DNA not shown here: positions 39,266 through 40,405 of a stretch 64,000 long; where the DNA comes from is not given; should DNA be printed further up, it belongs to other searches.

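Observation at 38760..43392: Secreted nuclease translationally coupled to three unknown proteins, followed by a SleB-like cell-wall hydrolase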

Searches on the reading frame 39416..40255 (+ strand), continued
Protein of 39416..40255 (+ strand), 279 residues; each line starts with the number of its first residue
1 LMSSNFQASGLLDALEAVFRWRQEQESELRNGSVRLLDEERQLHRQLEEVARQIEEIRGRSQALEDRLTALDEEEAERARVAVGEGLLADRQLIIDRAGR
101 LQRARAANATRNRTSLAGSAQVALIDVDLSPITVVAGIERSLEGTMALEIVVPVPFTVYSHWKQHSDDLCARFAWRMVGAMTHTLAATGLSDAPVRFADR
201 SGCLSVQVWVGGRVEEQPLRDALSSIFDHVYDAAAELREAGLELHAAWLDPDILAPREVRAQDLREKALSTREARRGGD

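Call 70: fold_search(model_id=the predicted structure, library=pdb)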
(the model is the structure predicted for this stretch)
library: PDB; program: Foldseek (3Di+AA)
matches with E <= 10: 1240; with E <= 0.001: 2
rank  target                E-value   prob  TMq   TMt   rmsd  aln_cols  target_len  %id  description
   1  2idl_B                2.6e-04  1.00  0.24  0.45   7.2       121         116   15  Crystal Structure of Conserved Protein of Unknown Function from Streptococcus pneumoniae (released 2006-10-17)
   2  2idl_A                4.1e-04  1.00  0.23  0.44   7.1       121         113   12  Crystal Structure of Conserved Protein of Unknown Function from Streptococcus pneumoniae (released 2006-10-17)
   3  7kld_B                1.4e-03  0.97  0.21  0.40   7.0       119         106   13  Crystal Structure of an Essential Ribosomal Processing Protease Prp from S. aureus in complex with a covalently linked (released 2021-09-01)
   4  2g0j_C                2.1e-03  0.97  0.22  0.39   6.4       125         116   13  Crystal structure of SMU.848 from Streptococcus mutans (released 2006-08-08)
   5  7jvs_B                2.2e-03  0.99  0.23  0.48   6.4       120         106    7  Crystal Structure of an Essential Ribosomal Processing Protease Prp from S. aureus in complex with a Substrate Peptide (released 2021-09-01)
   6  2g0j_D                2.4e-03  0.98  0.23  0.41   6.3       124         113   10  Crystal structure of SMU.848 from Streptococcus mutans (released 2006-08-08)
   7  2g0j_A                2.4e-03  0.92  0.21  0.39   7.2       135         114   12  Crystal structure of SMU.848 from Streptococcus mutans (released 2006-08-08)
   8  7kld_A                4.1e-03  0.91  0.20  0.39   6.7       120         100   13  Crystal Structure of an Essential Ribosomal Processing Protease Prp from S. aureus in complex with a covalently linked (released 2021-09-01)
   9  2g0i_B                4.7e-03  0.97  0.22  0.43   6.6       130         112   12  Crystal structure of SMU.848 from Streptococcus mutans (released 2006-08-08)
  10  2g0i_A                5.0e-03  0.95  0.22  0.41   6.6       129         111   12  Crystal structure of SMU.848 from Streptococcus mutans (released 2006-08-08)
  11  4peo_A                5.0e-03  0.85  0.18  0.39   6.8       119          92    9  Crystal structure of a hypothetical protein from Staphylococcus aureus. (released 2015-05-06)
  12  6wxp_D                1.2e-02  0.47  0.16  0.25  14.5       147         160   14  De novo TIM barrel-ferredoxin fold fusion homodimer with 4-glutamate centre TFD-EE (released 2020-11-25)
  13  8xxn_C1               1.8e-02  0.85  0.19  0.46   6.3       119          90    9  Cryo-EM structure of the human 43S ribosome with PDCD4 (released 2024-05-01)
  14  3kxy_D                1.9e-02  0.85  0.21  0.36   5.4       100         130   13  Crystal Structure of the ExsC-ExsE Complex (released 2010-06-30)
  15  1jyo_A                2.0e-02  0.85  0.21  0.37   5.4       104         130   15  Structure of the Salmonella Virulence Effector SptP in Complex with its Secretion Chaperone SicP (released 2001-11-07)
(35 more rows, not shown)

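Call 78: find_related_loci(query=A10, collection=metagenome_contigs, flank=6000)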
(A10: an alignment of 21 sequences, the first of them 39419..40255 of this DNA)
Query A10 (278 aa) in metagenome_contigs; peptide patterns used: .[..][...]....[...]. (x = any residue, [..] = any of these).
129 stretches matched a pattern; 30 encode a relative of the query (tblastn E <= 1e-3); 30 distinct loci.
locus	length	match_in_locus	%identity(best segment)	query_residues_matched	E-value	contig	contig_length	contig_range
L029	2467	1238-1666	44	113-253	5e-33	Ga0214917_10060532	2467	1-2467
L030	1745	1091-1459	46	131-253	2e-31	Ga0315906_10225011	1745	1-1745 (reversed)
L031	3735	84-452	46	131-253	3e-31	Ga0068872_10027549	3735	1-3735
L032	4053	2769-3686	26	1-255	9e-30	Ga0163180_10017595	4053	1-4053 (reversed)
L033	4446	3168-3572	41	119-253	1e-29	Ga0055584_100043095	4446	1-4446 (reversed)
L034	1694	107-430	50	146-253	3e-29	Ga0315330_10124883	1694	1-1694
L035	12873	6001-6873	30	13-254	7e-27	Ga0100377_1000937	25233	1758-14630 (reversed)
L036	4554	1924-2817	25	10-257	5e-26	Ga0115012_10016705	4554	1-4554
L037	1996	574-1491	26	1-255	4e-26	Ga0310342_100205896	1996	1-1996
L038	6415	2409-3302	26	10-257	4e-26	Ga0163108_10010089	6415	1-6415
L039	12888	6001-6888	28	10-255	6e-26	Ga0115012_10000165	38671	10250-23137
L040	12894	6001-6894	26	10-257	6e-26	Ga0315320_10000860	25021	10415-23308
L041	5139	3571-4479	28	1-254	2e-25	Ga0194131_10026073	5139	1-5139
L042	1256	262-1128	27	10-255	7e-26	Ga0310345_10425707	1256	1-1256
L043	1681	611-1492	29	7-253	1e-25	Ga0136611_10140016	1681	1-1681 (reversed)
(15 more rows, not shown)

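Call 83: search_protein_families(library=pfam, alignment_id=A9, max_evalue=0.1)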
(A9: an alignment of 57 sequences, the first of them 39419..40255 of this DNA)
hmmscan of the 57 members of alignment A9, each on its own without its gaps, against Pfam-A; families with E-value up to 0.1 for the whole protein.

A. member 1, window:39419-40255:+ (278 aa): 2 families
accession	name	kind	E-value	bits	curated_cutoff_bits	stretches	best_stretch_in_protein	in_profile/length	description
PF12072.13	RNase_Y_N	-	0.013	15.3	32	1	10-75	55-120/201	RNase Y N-terminal region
PF17675.6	APG6_N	-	0.037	14.9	45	1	22-79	45-102/132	Apg6 coiled-coil region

B. families by the number of members that match (of 57 scanned): 130 families (the first 25 are shown)
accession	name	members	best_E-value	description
PF12761.13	End3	4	0.013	Actin cytoskeleton-regulatory complex protein END3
PF04977.20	DivIC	3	0.00049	Septum formation initiator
PF17675.6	APG6_N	3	0.0048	Apg6 coiled-coil region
PF16326.10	ABC_tran_CTD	3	0.005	ABC transporter C-terminal domain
PF12072.13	RNase_Y_N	3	0.0096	RNase Y N-terminal region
PF08647.16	BRE1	3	0.011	BRE1 E3 ubiquitin ligase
PF25450.1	Rab11-FIP3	3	0.018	Rab11-FIP3-like domain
PF05531.17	NPV_P10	3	0.02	Nucleopolyhedrovirus P10 protein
PF02185.22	HR1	3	0.021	Hr1 repeat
PF07889.17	DUF1664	3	0.039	Protein of unknown function (DUF1664)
PF06657.18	Cep57_MT_bd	2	0.0012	Centrosome microtubule-binding domain of Cep57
PF03148.19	Tektin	2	0.0013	Tektin family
PF16331.10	TolA_bind_tri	2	0.0014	TolA binding protein trimerisation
PF25785.1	TPR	2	0.0021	Nucleoprotein TPR-like domain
PF04012.17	PspA_IM30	2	0.0023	PspA/IM30 family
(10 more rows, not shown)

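Call 88: search_solved_structures(query=A10, max_evalue=1)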
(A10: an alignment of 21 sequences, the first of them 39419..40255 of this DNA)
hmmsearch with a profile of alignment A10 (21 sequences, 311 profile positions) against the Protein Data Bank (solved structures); distinct sequences matched with E-value up to 1: 31.
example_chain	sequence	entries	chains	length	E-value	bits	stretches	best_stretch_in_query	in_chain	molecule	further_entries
4xa3_A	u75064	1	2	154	9.3e-05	25.3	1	8-73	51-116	Gp7-MYH7(1361-1425)-Eb1 chimera protein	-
3s84_A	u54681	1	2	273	0.0017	21.2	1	27-176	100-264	Apolipoprotein A-IV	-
3a6m_A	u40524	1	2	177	0.058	16.1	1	21-94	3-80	Protein grpE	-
9tlq_A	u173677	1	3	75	0.073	15.8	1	27-70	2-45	Sc-apCC-2-BCL-xL-8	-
9tlt_A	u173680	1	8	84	0.08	15.7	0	28-64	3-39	Sc-apCC-2-KLHL20-4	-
5j0h_A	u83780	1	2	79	0.1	15.3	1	25-62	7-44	Design construct 2L6HC3_13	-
5fv8_A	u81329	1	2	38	0.12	15.1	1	25-57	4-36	FOSW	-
9e5c_6k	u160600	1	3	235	0.12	15.1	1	21-86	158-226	Dynein arm light chain, axonemal, putative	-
1deb_A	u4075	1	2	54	0.23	14.2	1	26-71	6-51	ADENOMATOUS POLYPOSIS COLI PROTEIN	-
8xwx_E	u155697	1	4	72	0.23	14.2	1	22-76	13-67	B-cell receptor-associated protein 31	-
3tyy_A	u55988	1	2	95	0.23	14.1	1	76-152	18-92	Lamin-B1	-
4jzl_A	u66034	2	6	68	0.24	14.1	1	22-75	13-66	B-cell receptor-associated protein 31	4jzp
6yjd_A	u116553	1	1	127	0.25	14.1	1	95-161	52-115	Capsid assembly scaffolding protein,Prelamin-A/C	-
6abo_B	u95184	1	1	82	0.25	14.1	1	77-151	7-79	Intermediate filament family orphan 1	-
2xv5_A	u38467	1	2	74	0.3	13.8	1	99-161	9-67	LAMIN-A/C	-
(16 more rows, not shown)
